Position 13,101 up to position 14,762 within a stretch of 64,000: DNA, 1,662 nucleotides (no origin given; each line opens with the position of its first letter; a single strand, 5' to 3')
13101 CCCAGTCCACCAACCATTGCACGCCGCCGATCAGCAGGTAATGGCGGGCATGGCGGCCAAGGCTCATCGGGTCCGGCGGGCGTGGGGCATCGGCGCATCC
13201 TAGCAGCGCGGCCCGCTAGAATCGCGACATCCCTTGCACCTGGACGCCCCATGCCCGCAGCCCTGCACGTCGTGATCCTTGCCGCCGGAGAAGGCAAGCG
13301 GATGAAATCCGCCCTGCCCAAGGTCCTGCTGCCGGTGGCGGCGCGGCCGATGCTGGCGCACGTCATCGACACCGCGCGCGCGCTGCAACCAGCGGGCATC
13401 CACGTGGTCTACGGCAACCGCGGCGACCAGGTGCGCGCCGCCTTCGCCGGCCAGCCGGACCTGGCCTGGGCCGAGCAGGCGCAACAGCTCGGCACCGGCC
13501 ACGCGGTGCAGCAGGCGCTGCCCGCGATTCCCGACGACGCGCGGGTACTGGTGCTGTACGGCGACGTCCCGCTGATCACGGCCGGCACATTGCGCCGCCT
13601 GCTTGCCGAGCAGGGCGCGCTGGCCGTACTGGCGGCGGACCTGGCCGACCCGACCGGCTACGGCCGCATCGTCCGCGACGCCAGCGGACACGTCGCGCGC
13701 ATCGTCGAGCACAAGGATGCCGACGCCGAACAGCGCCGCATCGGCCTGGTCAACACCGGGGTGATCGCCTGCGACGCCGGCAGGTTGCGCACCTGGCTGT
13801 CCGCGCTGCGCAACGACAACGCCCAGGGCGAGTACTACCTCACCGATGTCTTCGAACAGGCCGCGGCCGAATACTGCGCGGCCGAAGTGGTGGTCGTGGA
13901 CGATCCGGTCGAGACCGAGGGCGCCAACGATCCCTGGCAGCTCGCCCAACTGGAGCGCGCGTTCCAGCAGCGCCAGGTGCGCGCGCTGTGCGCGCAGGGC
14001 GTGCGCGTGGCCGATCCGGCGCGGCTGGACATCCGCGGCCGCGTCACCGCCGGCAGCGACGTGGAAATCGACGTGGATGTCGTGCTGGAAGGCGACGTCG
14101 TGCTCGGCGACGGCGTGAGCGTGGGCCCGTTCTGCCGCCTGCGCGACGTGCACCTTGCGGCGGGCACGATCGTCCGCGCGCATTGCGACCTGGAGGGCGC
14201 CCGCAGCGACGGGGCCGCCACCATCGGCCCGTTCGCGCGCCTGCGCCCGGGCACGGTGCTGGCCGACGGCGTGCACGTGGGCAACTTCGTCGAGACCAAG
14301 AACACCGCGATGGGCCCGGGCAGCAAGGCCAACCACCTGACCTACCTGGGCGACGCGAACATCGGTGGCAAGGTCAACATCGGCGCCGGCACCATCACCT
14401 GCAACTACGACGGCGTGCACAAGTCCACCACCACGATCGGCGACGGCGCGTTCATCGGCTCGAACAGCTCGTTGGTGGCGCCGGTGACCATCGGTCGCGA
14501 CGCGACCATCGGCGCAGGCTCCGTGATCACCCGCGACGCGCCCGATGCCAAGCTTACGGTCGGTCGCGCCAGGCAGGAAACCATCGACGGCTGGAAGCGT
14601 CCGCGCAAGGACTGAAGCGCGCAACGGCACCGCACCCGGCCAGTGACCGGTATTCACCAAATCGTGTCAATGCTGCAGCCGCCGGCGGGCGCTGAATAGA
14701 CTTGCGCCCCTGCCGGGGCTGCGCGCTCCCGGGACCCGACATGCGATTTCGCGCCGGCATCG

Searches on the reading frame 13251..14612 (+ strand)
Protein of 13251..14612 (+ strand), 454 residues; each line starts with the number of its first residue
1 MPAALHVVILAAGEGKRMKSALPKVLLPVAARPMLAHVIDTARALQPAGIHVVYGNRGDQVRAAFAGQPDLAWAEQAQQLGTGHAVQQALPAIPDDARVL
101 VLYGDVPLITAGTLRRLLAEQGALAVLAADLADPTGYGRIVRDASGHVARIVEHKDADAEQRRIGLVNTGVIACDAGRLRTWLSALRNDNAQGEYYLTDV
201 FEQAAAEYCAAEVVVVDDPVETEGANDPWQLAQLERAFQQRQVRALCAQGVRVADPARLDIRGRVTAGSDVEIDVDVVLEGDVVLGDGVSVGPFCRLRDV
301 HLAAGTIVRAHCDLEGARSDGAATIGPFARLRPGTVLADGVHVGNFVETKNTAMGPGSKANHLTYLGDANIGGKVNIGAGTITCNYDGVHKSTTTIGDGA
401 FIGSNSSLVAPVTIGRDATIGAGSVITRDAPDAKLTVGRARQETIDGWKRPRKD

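Call 84: list_cluster_members(proteins=[window:13251-14612:+, window:20247-21791:-, P0170, P0178, P0182, P0183])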
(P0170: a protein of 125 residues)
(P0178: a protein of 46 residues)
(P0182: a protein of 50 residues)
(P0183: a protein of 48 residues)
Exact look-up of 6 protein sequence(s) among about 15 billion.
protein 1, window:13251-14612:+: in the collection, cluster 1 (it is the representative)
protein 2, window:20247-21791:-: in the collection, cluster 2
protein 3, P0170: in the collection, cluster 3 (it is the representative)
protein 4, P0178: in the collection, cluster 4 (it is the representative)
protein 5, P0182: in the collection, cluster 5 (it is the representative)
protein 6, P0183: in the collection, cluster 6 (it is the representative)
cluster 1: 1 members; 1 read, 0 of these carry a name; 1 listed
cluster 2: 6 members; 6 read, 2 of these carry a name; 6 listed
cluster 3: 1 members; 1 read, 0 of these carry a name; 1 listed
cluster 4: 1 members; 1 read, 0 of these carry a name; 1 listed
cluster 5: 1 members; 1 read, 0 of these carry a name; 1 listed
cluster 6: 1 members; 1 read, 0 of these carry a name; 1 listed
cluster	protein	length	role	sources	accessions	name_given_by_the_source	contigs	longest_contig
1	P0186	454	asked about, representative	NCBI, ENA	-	-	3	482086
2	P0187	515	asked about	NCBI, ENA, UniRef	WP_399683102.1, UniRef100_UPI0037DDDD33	ATP-binding protein [Xenophilus sp.] | ATP-binding protein n=1 Tax=Xenophilus sp. TaxID=1873499 RepID=UPI0037DDDD33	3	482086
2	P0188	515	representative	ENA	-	-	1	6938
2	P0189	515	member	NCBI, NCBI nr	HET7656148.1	MAG TPA: ATP-binding protein [Luteimonas sp.] | ATP-binding protein [Luteimonas sp.]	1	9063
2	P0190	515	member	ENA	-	-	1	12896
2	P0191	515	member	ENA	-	-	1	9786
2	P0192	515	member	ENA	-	-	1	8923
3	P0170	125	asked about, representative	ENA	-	-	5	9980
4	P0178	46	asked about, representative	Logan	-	-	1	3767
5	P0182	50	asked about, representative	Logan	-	-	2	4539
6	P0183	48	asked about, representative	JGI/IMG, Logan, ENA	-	-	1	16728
